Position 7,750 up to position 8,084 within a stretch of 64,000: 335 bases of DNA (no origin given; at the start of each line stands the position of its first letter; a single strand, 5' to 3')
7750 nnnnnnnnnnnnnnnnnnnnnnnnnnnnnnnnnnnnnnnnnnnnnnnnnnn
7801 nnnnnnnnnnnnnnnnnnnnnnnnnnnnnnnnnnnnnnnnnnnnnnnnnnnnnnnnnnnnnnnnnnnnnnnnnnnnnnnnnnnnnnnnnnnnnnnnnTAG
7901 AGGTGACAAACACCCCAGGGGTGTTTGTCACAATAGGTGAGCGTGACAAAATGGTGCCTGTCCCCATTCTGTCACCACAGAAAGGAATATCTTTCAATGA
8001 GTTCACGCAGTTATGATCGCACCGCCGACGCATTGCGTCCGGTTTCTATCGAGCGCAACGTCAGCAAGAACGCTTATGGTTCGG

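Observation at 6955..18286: Family of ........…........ palindromic intergenic repeats (at least five copies)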

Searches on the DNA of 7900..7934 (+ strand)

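Call 67: build_rna_model(alignment_id=A2, structure=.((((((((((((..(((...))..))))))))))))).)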
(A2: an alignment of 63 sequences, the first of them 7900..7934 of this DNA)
Model R1 built from alignment A2 (63 sequences, 39 columns); structure: as given.
model positions 35; base pairs 15; branch points 0; effective number of sequences 63; information 1.099 bits per position. Calibrated on 0.2 Mb of random sequence (short: E-values are rough).
structure used (alignment columns):
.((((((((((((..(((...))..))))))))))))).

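Call 68: search_with_rna_model(model_id=R1, source=window, filters=off, max_evalue=10, show_alignments=0)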
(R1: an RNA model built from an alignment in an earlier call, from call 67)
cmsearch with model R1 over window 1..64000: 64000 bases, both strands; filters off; matches with E-value up to 10: 24.
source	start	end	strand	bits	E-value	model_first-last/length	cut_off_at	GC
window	7900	7934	-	45.9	5.5e-12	1-35/35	no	0.51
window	7900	7934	+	42.3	7.2e-11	1-35/35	no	0.51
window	16818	16850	+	34.5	2.1e-08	1-35/35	no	0.52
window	16818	16850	-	32.5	9.2e-08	1-35/35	no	0.52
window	18257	18290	+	26.5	7e-06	1-35/35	no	0.53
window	7940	7978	+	23.9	4.5e-05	1-35/35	no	0.54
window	18257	18290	-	23.7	5.2e-05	1-35/35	no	0.53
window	7940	7978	-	23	9e-05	1-35/35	no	0.54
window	45988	46038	+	15.3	0.024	1-35/35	no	0.55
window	45988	46038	-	14.6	0.039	1-35/35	no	0.55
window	6952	6990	-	11.8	0.29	1-35/35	no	0.56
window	18407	18423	-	10.3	0.9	1-35/35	no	0.59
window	6952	6990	+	9.5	1.6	1-35/35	no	0.56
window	18407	18423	+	8.8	2.6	1-35/35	no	0.59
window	43690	43708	+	8.4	3.5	9-27/35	no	0.37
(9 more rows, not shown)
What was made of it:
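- On REP-like repeats (generic definition): The window has 5 copies plus 1 doubtful in 64 kb, clustered in 11 kb (call 68).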
